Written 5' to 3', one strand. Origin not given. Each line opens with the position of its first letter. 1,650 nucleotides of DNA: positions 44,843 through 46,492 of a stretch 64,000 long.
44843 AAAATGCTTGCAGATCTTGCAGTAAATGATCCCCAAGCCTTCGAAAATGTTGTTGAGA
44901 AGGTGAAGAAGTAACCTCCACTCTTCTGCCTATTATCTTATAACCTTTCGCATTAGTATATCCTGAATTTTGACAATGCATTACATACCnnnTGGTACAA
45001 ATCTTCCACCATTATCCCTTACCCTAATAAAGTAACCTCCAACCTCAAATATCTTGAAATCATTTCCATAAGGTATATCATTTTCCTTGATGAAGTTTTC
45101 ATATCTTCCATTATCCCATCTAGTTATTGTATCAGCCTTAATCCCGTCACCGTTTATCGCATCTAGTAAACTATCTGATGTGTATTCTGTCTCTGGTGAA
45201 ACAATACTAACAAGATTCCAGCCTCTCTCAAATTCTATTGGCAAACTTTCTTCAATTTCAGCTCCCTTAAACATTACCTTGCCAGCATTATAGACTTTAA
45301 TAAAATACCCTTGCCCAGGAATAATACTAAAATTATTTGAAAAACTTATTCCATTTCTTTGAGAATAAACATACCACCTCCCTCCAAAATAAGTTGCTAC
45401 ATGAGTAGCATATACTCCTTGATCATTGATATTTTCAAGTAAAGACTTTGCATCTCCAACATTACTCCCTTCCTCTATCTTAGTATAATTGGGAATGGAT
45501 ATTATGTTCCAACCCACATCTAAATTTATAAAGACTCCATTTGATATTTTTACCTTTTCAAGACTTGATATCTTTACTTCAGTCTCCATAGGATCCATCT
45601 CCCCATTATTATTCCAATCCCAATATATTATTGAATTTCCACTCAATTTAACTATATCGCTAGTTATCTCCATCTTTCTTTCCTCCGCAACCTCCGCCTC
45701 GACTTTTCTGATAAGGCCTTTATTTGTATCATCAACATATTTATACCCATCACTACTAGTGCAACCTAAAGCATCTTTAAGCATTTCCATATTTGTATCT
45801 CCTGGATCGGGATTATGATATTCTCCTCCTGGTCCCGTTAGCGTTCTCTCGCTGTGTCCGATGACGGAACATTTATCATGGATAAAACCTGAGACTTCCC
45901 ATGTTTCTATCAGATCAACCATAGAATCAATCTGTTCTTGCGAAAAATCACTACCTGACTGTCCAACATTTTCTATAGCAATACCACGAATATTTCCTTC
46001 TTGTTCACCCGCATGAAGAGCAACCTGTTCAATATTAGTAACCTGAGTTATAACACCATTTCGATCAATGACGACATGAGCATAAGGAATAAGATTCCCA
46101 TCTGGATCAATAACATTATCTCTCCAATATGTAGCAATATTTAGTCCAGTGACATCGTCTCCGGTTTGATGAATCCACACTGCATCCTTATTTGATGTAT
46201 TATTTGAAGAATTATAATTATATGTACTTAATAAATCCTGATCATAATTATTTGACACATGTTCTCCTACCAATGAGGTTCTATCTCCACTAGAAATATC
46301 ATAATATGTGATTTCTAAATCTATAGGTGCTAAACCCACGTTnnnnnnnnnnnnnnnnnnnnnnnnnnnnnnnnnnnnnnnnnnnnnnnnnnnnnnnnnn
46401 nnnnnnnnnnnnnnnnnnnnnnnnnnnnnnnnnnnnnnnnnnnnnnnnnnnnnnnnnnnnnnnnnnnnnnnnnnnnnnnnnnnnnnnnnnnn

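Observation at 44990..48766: A 1258-aa membrane-anchored peptidoglycan amidase carries Cys-rich triple repeats and a Ca-binding-like motif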

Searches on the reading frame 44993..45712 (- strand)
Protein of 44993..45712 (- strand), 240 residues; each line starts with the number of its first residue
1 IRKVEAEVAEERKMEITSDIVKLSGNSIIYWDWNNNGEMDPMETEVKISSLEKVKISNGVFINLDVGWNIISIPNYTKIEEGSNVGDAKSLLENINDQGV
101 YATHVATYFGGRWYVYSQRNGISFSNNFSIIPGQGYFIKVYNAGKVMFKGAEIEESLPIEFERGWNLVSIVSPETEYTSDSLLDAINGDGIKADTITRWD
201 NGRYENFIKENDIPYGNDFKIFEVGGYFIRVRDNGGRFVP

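Call 47: predict_structure(alignment_id=A6)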
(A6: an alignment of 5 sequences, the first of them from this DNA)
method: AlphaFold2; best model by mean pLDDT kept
length: 240 residues; sequences in the alignment: 5
mean_pLDDT: 67.0   pTM: 0.61
mean pLDDT of the five models: 67.0, 51.9, 50.9, 42.5, 40.9
residues with pLDDT >= 90: 25; 70-90: 117; 50-70: 39; < 50: 59
segments of 3 or more residues with pLDDT < 50: 1-57
pLDDT, mean of each block of 10 residues (from residue 1): 23 24 29 38 35 40 79 58 73 87 85 84 81 79 75 61 84 70 91 87 80 85 74 85
secondary structure, 60 per line:
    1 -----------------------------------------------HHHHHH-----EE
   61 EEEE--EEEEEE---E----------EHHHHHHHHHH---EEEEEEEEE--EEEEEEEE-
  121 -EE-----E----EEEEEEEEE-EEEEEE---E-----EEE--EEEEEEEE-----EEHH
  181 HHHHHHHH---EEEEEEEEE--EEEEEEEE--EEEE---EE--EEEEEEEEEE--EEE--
elements in order: H48-53 E59-64 E67-72 H88-97 E101-109 E112-119 E134-142 E144-149 E159-161 E164-171 H179-188 E192-200 E203-210 E213-216 E224-233 E236-238

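Call 50: fold_search(model_id=the predicted structure, library=pdb)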
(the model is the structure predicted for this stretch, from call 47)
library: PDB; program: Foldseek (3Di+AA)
matches with E <= 10: 824; with E <= 0.001: 0
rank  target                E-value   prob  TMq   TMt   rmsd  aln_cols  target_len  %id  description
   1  2qqo_A                2.4e-02  0.15  0.15  0.10  18.7       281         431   11  Crystal Structure of the a2b1b2 Domains from Human Neuropilin-2 (released 2007-11-20)
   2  9edd_B                6.4e-02  0.16  0.15  0.15  18.8       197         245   13  Reset Type-I Protein Kinase A Holoenzyme (released 2025-04-23)
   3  6no7_F                6.7e-02  0.08  0.13  0.11  23.0       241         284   11  Crystal Structure of the full-length wild-type PKA RIa Holoenzyme (released 2019-07-24)
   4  4gz9_A                7.5e-02  0.12  0.15  0.08  18.8       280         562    7  Mouse Neuropilin-1, extracellular domains 1-4 (a1a2b1b2) (released 2012-10-17)
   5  4e8c_B                1.1e-01  0.12  0.16  0.08  14.5       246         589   10  Crystal structure of streptococcal beta-galactosidase in complex with galactose (released 2012-05-30)
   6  8h97                  1.3e-01  0.06  0.11  0.06  16.6       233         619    9  GH86 agarase Aga86A_Wa (released 2023-02-22)
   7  2qql_A                1.6e-01  0.09  0.15  0.08  18.4       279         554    8  Neuropilin-2 a1a2b1b2 Domains in Complex with a Semaphorin-Blocking Fab (released 2007-11-20)
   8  2orx                  1.6e-01  0.08  0.15  0.12  17.5       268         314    7  Structural Basis for Ligand Binding and Heparin Mediated Activation of Neuropilin (released 2007-04-03)
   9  5l7n                  1.6e-01  0.07  0.10  0.08  16.1       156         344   15  Plexin A1 extracellular fragment, domains 7-10 (IPT3-IPT6) (released 2017-03-15)
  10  3q1m_A                1.7e-01  0.09  0.13  0.12  18.4       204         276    9  Crystal Structure of BmrR Dimer bound to DNA and the ligand 4-amino-quinaldine (released 2011-06-15)
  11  2gia_G                1.8e-01  0.08  0.11  0.14  15.2       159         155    9  Crystal structures of trypanosoma bruciei MRP1/MRP2 (released 2006-09-05)
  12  2orz_A                1.8e-01  0.07  0.14  0.12  18.7       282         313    8  Structural Basis for Ligand Binding and Heparin Mediated Activation of Neuropilin (released 2007-04-03)
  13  5e1r_D                2.3e-01  0.09  0.17  0.12  16.2       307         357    5  Crystal structure of pecan (carya illinoinensis) vicilin, a new food allergen (released 2016-08-10)
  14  3q5s_A                2.3e-01  0.08  0.14  0.12  18.5       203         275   11  Crystal structure of BmrR bound to Acetylcholine (released 2011-06-15)
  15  6v7j_C                2.5e-01  0.08  0.14  0.10  17.6       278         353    8  The C2221 crystal form of canavalin at 173 K (released 2020-02-19)
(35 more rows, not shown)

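Call 58: fold_search(model_id=the predicted structure, library=viral)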
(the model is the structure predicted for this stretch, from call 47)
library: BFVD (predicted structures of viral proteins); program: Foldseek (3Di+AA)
matches with E <= 10: 677; with E <= 0.001: 0
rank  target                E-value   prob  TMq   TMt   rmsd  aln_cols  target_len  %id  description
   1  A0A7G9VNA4            5.6e-03  0.63  0.23  0.14  22.5       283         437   12  Uncharacterized protein [Rheinheimera phage vB_RspM_barba_12-8F]
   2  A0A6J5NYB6            5.6e-03  0.23  0.13  0.14  15.1       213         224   10  Uncharacterized protein [uncultured Caudovirales phage]
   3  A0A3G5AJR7            2.4e-02  0.08  0.10  0.06  20.9       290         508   11  Proliferating cell nuclear antigen [Solumvirus sp.]
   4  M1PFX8                3.9e-02  0.13  0.14  0.08  19.9       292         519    8  Potassium channel tetramerisation-type BTB domain-containing protein [Moumouvirus goulette]
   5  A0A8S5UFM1            7.3e-02  0.13  0.14  0.07  29.3       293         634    8  Putative polysaccharide deacetylase [Myoviridae sp. ctcyQ27]
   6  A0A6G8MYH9            9.0e-02  0.44  0.18  0.27   9.1       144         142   14  Uncharacterized protein [Cedratvirus kamchatka]
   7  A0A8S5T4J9            1.1e-01  0.10  0.14  0.05  25.5       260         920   11  PKD domain-containing protein [Siphoviridae sp. ctn8e14]
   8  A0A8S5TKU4            1.1e-01  0.15  0.16  0.21  11.2       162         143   11  Uncharacterized protein [Podoviridae sp. ctz6O13]
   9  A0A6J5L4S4            1.3e-01  0.18  0.19  0.24  16.2       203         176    9  Uncharacterized protein [uncultured Caudovirales phage]
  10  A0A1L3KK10            1.4e-01  0.06  0.14  0.12  19.1       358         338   11  (no name in the UniProt tables at hand)
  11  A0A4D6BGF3            1.7e-01  0.09  0.14  0.20  13.0       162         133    7  (no name in the UniProt tables at hand)
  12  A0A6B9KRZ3            1.8e-01  0.07  0.14  0.09  25.6       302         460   10  ORF1 (Fragment) [Caulimovirus sp.]
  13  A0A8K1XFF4            1.9e-01  0.08  0.16  0.11  25.5       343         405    8  (no name in the UniProt tables at hand)
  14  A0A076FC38            1.9e-01  0.06  0.13  0.10  16.8       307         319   10  Uncharacterized protein [Penaeus monodon nudivirus]
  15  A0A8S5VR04            2.1e-01  0.04  0.11  0.04  19.6       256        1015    8  (no name in the UniProt tables at hand)
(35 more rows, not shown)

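Call 65: search_solved_structures(query=A6, max_evalue=1)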
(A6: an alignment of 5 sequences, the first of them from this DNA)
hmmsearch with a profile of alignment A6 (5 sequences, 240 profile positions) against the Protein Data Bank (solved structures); distinct sequences matched with E-value up to 1: 1.
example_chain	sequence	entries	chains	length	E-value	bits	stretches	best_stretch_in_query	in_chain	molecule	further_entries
8amz_R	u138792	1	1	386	0.66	12.6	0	41-94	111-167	PCI domain-containing protein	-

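Call 83: search_protein_families(library=pfam, proteins=[window:44993-45712:-], max_evalue=10)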
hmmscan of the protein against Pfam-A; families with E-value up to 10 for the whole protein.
seq(240 aa): 2 families
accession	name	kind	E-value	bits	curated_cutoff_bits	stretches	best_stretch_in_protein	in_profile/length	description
PF11858.14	DUF3378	-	0.083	13.5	27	1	136-155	39-58/76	Domain of unknown function (DUF3378)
PF16313.11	DUF4953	-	0.15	11.6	24.2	1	17-119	111-213/316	Met-zincin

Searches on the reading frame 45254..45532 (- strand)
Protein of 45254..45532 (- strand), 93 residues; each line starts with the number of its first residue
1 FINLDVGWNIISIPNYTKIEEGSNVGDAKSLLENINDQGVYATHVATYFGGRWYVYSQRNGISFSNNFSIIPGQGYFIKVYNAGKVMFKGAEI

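Call 29: find_homologous_proteins(query=A4, max_evalue=0.001)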
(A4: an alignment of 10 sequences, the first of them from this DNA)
Query A4 (10 sequences) (93 aa, profile of the alignment): 1 proteins with E <= 0.001 among 180 candidates.
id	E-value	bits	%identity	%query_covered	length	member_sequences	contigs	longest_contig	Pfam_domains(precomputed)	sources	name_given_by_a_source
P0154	7.8e-45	169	45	53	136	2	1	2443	-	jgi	-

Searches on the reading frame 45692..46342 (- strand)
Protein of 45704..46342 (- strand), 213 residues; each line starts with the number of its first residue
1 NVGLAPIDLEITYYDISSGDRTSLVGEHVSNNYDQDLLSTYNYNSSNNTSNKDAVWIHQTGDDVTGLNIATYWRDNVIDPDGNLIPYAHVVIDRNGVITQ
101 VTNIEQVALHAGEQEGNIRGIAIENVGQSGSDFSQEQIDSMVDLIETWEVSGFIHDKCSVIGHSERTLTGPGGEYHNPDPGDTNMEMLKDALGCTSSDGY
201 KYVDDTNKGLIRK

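Call 5: search_solved_structures(query=window:45704-46342:-, max_evalue=1, show_alignments=3)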
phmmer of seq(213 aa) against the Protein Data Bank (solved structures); distinct sequences matched with E-value up to 1: 3.
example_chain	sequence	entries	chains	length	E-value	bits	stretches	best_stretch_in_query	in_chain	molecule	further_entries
9vak_B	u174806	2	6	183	0.15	15.1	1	8-147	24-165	Lacto-N-biosidase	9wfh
2gth_A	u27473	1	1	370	0.46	13.5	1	94-133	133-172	Replicase polyprotein 1ab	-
2gti_A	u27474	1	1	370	0.46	13.5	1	94-133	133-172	Replicase polyprotein 1ab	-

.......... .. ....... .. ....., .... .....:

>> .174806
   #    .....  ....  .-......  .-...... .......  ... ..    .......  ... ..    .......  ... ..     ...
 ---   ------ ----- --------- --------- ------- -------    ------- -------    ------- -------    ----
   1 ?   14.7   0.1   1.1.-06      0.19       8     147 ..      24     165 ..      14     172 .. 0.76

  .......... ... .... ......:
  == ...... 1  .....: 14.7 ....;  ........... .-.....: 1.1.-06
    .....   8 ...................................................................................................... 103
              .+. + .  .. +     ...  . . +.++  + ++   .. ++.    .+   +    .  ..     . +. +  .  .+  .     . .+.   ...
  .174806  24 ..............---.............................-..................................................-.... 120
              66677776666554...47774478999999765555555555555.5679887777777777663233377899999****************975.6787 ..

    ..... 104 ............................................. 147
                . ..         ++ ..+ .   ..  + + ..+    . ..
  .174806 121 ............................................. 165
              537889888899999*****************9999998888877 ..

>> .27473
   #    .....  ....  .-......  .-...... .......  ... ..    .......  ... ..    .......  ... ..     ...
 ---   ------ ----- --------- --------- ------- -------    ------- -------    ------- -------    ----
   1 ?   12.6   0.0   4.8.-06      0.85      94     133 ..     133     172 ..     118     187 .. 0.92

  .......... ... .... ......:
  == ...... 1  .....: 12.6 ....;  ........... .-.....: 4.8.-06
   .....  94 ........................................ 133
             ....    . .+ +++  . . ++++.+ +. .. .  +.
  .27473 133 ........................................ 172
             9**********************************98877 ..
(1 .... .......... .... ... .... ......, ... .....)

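Call 12: find_homologous_proteins(query=window:45734-46327:-, max_evalue=0.001)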
Query seq(198 aa): 50 candidates shared short words with the query, none scored E <= 0.001.

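Call 16: search_solved_structures(query=A1, max_evalue=10, show_alignments=4)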
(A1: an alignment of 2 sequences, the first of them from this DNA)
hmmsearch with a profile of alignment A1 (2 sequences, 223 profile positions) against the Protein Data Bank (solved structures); distinct sequences matched with E-value up to 10: 10.
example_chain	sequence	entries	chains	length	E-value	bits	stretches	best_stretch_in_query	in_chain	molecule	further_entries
7lg9_A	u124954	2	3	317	0.069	16.1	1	60-125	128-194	3-ketoacyl-ACP reductase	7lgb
1j3g_A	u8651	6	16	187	0.07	16.1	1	94-155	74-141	AmpD protein | 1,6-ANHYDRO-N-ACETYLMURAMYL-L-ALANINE AMIDASE AMPD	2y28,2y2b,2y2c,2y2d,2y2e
2l47_A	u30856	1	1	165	0.077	15.9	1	41-155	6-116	N-acetylmuramoyl-L-alanine amidase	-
6srt_A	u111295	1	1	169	0.7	12.8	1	90-150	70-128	N-acetylmuramoyl-L-alanine amidase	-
9d2b_H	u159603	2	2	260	0.74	12.7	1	3-58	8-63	HAUS augmin-like complex subunit 8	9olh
4kzp_A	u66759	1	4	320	0.76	12.7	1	60-126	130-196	Oxidoreductase, short chain dehydrogenase/reductase family protein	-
6ssc_A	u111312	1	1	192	0.97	12.3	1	90-150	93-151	N-acetylmuramoyl-L-alanine amidase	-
1lba_A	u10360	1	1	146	1.1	12.1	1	82-154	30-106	T7 LYSOZYME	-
1aro_L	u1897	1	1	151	1.2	12.1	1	73-154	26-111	T7 LYSOZYME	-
8at3_H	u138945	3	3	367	1.3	12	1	3-58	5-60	HAUS augmin-like complex subunit 8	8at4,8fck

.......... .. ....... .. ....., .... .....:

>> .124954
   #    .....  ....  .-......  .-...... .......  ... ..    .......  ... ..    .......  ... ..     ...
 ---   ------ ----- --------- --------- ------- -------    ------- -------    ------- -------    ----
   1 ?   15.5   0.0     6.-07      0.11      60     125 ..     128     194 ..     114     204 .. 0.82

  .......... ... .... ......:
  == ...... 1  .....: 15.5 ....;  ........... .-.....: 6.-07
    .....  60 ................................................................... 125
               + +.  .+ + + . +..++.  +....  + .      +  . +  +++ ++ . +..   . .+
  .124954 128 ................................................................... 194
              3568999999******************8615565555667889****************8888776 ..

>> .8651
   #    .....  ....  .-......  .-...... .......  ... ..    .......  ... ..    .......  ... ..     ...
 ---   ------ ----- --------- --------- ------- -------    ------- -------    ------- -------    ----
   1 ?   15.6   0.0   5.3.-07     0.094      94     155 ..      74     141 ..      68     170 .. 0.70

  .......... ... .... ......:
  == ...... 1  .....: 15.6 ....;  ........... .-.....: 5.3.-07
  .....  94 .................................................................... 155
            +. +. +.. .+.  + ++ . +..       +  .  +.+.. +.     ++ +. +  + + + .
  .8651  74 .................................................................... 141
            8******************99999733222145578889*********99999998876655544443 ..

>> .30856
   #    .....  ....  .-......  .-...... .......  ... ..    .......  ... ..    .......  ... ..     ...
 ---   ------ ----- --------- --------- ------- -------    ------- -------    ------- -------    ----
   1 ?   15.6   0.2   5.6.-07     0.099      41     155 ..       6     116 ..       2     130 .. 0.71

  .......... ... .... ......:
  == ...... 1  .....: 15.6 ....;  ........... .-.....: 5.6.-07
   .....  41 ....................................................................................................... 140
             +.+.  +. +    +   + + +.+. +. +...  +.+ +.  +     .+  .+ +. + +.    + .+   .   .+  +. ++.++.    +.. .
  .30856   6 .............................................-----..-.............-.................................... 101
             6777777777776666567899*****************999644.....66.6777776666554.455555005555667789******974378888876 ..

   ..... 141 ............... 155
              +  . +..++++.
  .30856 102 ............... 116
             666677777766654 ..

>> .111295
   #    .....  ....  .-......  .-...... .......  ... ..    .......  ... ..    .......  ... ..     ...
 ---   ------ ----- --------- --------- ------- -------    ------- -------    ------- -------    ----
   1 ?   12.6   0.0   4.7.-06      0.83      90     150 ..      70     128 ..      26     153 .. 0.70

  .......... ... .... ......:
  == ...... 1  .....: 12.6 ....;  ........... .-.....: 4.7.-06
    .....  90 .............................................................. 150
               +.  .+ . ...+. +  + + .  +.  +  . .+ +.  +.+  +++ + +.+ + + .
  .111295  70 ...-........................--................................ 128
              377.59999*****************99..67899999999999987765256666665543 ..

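Call 22: search_protein_representatives(alignment_id=A1)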
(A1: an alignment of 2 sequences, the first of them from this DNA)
Query: 2 sequences, 223 profile positions. Proteins with E-value up to 0.001 (for the whole library): 360; up to 1e-10: 4; up to 1e-30: 2. The best 150 are listed.
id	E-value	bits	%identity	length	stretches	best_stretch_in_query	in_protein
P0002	2.1e-123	426.6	-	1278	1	1-223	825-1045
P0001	1.7e-119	413.8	-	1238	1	1-223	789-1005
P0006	5.5e-21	91.7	-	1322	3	7-172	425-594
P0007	2.0e-13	66.9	-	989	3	93-172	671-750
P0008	4.4e-09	52.8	-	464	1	43-178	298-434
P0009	5.6e-09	52.4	-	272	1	91-187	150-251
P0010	8.3e-09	51.9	-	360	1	40-186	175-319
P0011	2.7e-08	50.2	-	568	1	47-179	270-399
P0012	3.2e-08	50.0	-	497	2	61-172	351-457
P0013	3.8e-08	49.7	-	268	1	61-199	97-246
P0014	4.1e-08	49.6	-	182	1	70-172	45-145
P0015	6.6e-08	48.9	-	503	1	47-178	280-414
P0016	9.6e-08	48.4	-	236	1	45-174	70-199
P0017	1.3e-07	48.0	-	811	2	59-205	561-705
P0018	1.6e-07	47.7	-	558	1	91-173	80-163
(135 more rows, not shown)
